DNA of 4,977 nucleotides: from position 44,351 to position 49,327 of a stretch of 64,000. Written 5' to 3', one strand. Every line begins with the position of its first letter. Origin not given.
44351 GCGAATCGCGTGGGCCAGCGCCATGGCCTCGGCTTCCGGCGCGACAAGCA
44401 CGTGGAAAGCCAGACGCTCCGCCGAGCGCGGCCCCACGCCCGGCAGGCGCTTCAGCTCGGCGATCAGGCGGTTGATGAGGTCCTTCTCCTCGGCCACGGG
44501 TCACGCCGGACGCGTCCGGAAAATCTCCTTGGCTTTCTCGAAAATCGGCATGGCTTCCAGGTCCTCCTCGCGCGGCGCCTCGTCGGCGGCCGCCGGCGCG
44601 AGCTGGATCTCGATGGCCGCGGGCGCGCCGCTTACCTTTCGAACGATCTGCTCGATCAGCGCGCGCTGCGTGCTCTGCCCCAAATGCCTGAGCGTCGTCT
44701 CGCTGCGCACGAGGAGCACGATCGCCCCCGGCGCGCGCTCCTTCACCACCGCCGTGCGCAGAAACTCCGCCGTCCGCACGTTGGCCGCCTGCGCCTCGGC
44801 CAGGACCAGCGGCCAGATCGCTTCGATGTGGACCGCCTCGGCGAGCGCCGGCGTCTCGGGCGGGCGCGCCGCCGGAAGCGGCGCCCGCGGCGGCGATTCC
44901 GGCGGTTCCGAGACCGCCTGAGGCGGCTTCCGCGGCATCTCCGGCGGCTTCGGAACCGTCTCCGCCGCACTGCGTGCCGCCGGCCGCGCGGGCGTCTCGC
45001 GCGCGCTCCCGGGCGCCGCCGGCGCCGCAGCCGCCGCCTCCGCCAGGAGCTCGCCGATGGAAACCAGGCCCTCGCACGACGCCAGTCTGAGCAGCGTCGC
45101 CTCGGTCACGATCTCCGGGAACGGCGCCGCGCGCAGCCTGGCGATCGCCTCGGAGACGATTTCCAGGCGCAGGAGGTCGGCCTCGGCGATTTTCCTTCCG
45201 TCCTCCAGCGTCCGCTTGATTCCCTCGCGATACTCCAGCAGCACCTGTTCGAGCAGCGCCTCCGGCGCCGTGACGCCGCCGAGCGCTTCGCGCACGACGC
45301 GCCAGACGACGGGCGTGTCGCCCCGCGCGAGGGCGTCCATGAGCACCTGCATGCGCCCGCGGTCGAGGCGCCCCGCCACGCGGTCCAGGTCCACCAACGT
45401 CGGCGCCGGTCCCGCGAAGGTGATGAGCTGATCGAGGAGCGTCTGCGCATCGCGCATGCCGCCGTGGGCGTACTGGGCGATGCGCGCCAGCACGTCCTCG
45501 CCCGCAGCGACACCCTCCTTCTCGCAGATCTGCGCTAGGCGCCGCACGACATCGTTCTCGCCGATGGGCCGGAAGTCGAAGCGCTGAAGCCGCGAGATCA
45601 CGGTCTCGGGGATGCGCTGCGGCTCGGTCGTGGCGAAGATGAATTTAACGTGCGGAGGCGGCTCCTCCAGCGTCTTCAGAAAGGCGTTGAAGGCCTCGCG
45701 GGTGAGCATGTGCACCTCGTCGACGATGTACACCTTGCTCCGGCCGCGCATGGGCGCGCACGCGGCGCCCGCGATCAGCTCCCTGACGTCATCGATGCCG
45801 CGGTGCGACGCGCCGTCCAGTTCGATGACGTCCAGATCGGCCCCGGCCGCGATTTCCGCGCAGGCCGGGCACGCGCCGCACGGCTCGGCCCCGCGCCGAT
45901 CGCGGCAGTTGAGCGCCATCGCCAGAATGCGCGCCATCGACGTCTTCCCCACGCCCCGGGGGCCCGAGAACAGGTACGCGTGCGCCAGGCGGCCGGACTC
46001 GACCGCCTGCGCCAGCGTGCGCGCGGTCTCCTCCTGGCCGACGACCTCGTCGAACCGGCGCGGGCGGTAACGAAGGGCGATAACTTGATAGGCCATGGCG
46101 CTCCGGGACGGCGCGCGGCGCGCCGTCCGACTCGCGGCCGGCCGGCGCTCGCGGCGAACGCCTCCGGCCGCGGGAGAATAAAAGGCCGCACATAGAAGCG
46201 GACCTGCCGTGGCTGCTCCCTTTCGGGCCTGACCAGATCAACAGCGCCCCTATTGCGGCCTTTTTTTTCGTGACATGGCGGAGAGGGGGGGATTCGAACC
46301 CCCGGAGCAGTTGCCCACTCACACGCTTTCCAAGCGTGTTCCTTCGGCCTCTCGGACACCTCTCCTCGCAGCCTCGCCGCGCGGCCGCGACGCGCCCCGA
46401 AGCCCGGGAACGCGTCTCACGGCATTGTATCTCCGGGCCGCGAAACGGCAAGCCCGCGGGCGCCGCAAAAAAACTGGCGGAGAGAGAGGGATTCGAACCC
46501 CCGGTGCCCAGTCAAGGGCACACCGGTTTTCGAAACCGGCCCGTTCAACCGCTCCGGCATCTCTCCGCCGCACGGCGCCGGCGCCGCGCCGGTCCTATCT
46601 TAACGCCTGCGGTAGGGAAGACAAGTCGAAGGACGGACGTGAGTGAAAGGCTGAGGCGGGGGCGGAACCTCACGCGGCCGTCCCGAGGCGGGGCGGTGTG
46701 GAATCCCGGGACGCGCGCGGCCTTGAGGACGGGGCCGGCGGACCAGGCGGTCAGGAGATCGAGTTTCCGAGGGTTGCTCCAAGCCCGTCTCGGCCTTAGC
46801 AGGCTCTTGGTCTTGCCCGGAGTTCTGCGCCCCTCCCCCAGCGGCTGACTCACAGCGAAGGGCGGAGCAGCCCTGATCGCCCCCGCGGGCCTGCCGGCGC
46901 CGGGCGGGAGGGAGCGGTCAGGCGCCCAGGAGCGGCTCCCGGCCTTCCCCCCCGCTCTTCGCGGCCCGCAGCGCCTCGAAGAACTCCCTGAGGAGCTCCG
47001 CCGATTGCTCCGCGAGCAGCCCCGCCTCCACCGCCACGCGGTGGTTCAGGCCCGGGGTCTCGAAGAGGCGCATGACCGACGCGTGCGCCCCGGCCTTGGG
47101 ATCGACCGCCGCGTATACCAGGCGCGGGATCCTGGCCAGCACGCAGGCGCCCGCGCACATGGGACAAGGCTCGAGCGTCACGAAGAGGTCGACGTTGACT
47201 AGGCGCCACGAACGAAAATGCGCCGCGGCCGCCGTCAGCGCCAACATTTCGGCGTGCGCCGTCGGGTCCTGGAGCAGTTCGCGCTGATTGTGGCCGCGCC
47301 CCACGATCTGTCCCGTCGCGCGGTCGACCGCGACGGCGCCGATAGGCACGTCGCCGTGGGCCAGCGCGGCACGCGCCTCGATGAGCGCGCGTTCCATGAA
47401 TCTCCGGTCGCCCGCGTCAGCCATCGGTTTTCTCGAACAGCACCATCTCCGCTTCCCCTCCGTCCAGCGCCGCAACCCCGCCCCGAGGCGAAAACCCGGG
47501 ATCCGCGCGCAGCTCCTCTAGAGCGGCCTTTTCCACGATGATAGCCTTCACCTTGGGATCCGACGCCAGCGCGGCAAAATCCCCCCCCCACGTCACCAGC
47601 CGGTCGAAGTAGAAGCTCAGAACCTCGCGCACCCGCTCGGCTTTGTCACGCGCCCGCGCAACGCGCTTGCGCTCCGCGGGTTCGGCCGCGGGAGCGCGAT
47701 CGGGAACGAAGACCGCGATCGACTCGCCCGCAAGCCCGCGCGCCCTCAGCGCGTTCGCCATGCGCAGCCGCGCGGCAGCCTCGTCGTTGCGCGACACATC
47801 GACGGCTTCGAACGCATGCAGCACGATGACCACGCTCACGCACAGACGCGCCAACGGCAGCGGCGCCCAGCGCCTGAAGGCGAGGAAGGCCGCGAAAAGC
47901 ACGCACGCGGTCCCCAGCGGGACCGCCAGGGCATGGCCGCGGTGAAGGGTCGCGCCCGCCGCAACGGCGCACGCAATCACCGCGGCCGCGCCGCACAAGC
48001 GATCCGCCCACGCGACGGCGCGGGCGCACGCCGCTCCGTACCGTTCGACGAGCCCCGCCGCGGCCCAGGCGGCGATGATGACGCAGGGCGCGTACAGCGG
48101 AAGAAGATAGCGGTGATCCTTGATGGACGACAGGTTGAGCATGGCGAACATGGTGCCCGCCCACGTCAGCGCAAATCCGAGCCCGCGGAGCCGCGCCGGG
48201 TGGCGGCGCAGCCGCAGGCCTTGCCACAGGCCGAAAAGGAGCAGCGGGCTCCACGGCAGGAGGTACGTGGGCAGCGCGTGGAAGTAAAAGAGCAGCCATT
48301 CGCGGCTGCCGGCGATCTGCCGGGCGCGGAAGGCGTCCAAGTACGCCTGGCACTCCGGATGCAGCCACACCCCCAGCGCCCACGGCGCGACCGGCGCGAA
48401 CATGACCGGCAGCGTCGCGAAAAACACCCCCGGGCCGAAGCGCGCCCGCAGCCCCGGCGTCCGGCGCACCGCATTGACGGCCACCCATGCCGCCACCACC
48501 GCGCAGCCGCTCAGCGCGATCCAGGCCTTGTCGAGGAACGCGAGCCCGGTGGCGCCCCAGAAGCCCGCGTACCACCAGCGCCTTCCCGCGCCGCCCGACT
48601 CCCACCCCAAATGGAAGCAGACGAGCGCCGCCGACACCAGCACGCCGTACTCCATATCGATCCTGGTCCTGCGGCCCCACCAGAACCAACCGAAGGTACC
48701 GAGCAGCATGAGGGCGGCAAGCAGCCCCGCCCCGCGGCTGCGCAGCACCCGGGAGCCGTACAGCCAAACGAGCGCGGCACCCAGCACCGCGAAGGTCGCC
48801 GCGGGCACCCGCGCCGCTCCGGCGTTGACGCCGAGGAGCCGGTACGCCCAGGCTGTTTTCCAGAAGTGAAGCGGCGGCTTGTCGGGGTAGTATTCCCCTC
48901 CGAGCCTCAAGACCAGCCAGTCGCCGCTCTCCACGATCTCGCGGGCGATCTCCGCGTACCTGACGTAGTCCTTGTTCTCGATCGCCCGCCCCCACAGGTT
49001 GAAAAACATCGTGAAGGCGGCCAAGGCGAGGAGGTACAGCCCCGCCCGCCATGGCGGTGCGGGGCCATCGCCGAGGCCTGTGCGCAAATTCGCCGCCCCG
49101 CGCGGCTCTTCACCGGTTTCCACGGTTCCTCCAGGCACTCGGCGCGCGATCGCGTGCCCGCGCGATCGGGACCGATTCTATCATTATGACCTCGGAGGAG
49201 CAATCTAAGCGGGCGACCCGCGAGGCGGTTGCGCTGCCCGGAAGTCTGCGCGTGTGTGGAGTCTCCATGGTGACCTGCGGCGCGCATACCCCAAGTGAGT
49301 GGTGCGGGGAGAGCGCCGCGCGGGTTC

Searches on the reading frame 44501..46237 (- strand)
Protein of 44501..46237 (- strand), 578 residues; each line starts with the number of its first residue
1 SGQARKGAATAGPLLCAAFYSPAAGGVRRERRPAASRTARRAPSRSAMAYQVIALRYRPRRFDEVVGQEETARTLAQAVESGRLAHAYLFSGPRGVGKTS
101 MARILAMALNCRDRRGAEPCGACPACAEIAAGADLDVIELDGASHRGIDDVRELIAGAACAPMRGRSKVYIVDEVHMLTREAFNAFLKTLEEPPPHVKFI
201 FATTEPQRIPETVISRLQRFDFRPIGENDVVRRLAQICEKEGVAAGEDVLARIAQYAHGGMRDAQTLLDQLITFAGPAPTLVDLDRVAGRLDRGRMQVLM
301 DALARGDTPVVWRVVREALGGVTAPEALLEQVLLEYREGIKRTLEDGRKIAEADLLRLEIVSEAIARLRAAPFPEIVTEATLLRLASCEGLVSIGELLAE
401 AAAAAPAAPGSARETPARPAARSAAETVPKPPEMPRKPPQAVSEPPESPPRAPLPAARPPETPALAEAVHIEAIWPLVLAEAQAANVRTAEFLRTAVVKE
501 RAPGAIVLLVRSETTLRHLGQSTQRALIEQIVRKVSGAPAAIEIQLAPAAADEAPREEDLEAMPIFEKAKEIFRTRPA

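Call 89: search_protein_families(library=pfam, proteins=[window:44501-46237:-], max_evalue=0.00001)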
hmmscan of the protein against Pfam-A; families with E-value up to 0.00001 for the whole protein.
window:44501-46237:- (578 aa): 4 families
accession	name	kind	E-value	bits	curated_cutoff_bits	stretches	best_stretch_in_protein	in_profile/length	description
PF13177.12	DNA_pol3_delta2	-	3.8e-42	144.4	27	1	67-225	1-160/161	DNA polymerase III, delta subunit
PF00004.35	AAA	-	8.2e-12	46.1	21.2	1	89-221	2-124/131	ATPase family associated with various cellular activities (AAA)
PF22608.2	DNAX_ATPase_lid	-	5.5e-10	39.3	27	1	230-275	2-47/49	DNA polymerase III clamp loader subunit, ATPase lid domain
PF05496.18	RuvB_N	-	5.1e-07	30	27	1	58-119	2-67/159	Holliday junction DNA helicase RuvB P-loop domain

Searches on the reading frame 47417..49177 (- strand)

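Call 89: search_protein_families(library=pfam, proteins=[window:47417-49177:-], max_evalue=0.00001)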
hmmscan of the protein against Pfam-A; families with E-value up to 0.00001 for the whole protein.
window:47417-49177:- (586 aa): 1 family
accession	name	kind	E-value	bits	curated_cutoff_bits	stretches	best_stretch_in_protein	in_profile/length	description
PF13231.12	PMT_2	-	1.2e-12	48.7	26.1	1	99-266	1-160/160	Dolichyl-phosphate-mannose-protein mannosyltransferase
